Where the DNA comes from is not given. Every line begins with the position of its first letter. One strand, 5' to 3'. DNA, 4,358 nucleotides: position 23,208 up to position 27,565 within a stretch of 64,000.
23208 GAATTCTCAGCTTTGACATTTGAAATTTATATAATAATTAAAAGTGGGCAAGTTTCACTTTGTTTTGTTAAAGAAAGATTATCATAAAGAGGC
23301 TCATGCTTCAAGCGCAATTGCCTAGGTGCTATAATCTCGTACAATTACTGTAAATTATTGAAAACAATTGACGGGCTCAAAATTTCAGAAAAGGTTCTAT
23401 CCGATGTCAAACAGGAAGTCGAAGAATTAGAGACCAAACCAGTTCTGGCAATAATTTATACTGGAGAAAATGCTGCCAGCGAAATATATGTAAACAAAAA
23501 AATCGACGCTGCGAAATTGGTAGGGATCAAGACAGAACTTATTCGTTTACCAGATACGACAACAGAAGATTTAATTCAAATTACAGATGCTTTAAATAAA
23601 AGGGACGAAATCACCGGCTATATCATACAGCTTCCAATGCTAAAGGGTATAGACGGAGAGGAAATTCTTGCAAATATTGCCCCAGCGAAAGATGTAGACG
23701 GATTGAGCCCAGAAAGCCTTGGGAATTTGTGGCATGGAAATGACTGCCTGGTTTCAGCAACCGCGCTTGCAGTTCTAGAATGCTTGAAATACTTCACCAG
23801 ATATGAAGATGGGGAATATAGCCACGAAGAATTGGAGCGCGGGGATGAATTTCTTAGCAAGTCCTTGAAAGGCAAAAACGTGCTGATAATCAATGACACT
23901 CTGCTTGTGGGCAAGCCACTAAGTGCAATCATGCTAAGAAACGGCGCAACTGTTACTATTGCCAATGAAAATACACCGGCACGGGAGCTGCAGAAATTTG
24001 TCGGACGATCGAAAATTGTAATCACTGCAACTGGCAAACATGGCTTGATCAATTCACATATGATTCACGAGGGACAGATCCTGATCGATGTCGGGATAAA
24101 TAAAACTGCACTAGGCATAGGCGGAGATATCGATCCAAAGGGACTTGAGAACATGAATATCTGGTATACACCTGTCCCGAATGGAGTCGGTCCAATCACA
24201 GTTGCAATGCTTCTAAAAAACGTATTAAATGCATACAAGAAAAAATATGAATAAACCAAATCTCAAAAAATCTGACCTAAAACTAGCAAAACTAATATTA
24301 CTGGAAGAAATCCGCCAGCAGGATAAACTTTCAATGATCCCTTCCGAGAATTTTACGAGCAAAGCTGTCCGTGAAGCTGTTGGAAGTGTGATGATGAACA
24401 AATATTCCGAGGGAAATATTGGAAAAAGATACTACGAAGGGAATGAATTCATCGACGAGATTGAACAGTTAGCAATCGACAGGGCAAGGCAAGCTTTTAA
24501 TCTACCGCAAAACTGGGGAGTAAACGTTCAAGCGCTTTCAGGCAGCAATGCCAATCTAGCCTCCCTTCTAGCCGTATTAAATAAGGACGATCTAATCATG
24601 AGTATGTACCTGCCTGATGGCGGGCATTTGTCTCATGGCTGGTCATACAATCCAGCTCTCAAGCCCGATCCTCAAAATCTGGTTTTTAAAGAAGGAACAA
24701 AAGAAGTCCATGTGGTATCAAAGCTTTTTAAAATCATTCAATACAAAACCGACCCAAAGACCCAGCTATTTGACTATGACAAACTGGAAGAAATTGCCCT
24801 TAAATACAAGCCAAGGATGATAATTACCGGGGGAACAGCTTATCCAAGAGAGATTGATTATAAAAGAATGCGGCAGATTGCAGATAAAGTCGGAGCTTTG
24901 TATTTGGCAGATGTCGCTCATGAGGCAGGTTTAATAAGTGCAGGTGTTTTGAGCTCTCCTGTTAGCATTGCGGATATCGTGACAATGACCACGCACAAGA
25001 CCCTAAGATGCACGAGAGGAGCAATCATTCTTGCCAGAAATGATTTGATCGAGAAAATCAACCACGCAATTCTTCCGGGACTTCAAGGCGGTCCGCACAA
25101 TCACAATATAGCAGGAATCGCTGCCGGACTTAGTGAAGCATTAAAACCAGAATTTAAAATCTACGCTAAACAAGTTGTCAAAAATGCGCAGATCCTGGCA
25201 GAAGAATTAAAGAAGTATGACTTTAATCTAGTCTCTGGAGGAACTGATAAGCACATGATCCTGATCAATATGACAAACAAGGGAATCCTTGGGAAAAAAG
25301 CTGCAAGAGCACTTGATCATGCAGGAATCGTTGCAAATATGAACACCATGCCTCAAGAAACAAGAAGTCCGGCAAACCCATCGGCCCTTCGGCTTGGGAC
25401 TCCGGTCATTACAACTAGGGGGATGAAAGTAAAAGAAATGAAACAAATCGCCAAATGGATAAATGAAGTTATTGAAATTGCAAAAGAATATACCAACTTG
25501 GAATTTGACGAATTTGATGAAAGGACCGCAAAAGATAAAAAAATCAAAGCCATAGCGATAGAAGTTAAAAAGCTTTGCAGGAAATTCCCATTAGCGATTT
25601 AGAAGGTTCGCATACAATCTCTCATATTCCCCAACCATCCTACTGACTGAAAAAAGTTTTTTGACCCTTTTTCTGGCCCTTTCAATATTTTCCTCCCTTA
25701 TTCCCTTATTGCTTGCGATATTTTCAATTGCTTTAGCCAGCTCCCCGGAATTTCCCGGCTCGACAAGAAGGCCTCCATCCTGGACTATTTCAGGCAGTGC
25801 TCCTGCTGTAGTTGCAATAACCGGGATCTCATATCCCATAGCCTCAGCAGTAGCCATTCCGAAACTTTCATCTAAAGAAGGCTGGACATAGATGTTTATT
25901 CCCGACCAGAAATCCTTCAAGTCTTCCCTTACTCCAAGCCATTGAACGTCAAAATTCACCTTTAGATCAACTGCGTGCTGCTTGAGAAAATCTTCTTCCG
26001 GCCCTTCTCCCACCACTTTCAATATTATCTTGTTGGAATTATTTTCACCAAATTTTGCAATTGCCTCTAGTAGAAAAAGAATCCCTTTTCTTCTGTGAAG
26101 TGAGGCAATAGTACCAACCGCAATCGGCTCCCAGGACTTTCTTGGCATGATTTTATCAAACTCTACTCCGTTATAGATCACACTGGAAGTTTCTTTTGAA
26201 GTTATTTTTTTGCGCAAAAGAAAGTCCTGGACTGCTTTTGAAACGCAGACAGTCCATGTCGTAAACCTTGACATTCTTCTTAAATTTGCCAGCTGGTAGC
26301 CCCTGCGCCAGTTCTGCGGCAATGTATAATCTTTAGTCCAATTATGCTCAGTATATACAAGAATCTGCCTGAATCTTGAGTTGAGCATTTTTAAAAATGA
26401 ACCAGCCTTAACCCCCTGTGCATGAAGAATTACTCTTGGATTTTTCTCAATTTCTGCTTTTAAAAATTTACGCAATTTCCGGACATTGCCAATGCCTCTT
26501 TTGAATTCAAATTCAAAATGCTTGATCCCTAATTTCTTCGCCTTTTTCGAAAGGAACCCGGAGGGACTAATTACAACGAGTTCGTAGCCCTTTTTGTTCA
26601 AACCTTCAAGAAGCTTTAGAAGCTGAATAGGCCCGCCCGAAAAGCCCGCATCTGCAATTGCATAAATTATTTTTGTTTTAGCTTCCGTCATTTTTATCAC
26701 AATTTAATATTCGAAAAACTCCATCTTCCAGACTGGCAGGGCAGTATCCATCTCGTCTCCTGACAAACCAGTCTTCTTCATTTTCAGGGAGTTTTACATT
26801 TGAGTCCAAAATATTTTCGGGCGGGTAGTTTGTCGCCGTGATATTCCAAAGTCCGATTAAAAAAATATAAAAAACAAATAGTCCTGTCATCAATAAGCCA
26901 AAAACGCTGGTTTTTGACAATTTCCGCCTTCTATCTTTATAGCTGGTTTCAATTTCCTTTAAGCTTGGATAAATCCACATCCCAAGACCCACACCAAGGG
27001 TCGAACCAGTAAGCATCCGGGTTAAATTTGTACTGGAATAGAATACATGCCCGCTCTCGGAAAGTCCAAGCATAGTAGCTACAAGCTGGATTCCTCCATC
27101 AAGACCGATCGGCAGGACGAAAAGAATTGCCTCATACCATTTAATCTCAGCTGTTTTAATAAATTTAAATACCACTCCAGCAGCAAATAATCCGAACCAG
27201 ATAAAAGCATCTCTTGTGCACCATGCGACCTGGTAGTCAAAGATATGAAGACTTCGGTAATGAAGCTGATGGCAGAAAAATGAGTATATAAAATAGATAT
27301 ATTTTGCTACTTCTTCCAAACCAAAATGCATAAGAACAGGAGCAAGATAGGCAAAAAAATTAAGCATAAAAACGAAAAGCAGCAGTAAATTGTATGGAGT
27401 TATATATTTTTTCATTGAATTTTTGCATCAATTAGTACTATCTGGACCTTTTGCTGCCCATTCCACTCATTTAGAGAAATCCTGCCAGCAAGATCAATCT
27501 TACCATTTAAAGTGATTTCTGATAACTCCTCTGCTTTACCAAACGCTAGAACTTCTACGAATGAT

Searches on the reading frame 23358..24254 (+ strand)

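Call 10: search_protein_families(library=pfam, proteins=[window:23358-24254:+], max_evalue=0.001)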
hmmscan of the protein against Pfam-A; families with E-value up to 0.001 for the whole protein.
window:23358-24254:+ (298 aa): 2 families
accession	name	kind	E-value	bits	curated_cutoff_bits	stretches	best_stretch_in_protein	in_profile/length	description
PF02882.25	THF_DHG_CYH_C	-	3.5e-39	134.1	27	1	168-296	32-159/160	Tetrahydrofolate dehydrogenase/cyclohydrolase, NAD(P)-binding domain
PF00763.28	THF_DHG_CYH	-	1.1e-28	100.2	32.8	1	4-114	1-115/115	Tetrahydrofolate dehydrogenase/cyclohydrolase, catalytic domain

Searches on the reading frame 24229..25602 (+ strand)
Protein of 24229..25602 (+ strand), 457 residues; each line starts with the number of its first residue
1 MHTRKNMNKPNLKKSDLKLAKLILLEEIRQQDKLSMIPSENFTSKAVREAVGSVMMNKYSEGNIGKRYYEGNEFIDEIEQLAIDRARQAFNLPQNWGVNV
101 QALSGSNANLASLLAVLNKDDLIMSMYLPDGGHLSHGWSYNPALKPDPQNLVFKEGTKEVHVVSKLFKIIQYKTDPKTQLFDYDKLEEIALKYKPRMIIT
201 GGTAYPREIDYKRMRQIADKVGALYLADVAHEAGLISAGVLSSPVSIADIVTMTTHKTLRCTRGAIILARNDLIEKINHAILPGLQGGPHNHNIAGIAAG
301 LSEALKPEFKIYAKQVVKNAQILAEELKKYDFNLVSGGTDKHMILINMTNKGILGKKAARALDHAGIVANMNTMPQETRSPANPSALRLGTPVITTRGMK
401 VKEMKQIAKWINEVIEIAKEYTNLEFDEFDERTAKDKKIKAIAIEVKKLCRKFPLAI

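Call 10: search_protein_families(library=pfam, proteins=[window:24229-25602:+], max_evalue=0.001)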
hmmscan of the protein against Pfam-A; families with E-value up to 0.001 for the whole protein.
window:24229-25602:+ (457 aa): 2 families
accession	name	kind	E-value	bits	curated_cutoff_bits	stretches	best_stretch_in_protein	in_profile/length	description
PF00464.25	SHMT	-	1.4e-144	482.1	27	1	12-411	1-399/399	Serine hydroxymethyltransferase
PF00155.27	Aminotran_1_2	-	3.3e-05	23.7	19.7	0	168-392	114-347/361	Aminotransferase class I and II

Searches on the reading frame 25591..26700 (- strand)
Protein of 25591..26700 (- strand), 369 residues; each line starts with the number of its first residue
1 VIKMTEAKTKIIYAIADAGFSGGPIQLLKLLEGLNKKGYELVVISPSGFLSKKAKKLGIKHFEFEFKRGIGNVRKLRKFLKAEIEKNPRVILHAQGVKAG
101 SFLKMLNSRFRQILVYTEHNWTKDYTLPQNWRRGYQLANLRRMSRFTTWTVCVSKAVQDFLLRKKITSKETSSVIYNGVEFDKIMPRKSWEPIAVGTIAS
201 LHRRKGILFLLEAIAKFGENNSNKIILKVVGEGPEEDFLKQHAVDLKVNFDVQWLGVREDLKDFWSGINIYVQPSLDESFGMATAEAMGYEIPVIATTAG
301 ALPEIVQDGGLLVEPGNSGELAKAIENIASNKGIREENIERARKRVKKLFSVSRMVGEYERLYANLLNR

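Call 10: search_protein_families(library=pfam, proteins=[window:25591-26700:-], max_evalue=0.001)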
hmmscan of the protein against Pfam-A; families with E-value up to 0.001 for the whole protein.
window:25591-26700:- (369 aa): 5 families
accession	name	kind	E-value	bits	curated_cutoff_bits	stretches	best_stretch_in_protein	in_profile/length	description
PF00534.26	Glycos_transf_1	-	1.3e-30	106.6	26.4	1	192-345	15-172/172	Glycosyl transferases group 1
PF13692.12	Glyco_trans_1_4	-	7.2e-29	101.3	27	1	195-331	4-142/142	Glycosyl transferases group 1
PF13439.12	Glyco_transf_4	-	3.7e-16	60.1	28.5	1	23-182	4-169/170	Glycosyltransferase Family 4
PF20706.3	GT4-conflict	-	0.00045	19.8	26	1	258-306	272-320/385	Family 4 Glycosyltransferase in conflict systems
PF13579.12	Glyco_trans_4_4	-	0.00076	20.3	29.7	0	26-177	6-157/158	Glycosyl transferase 4-like domain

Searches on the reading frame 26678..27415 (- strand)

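Call 10: search_protein_families(library=pfam, proteins=[window:26678-27415:-], max_evalue=0.001)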
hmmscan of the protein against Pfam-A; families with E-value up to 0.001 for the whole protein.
window:26678-27415:- (245 aa): 1 family
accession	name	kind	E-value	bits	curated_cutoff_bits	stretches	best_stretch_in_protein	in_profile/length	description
PF09858.14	DUF2085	-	7.5e-17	62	25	1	48-146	1-89/90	Predicted membrane protein (DUF2085)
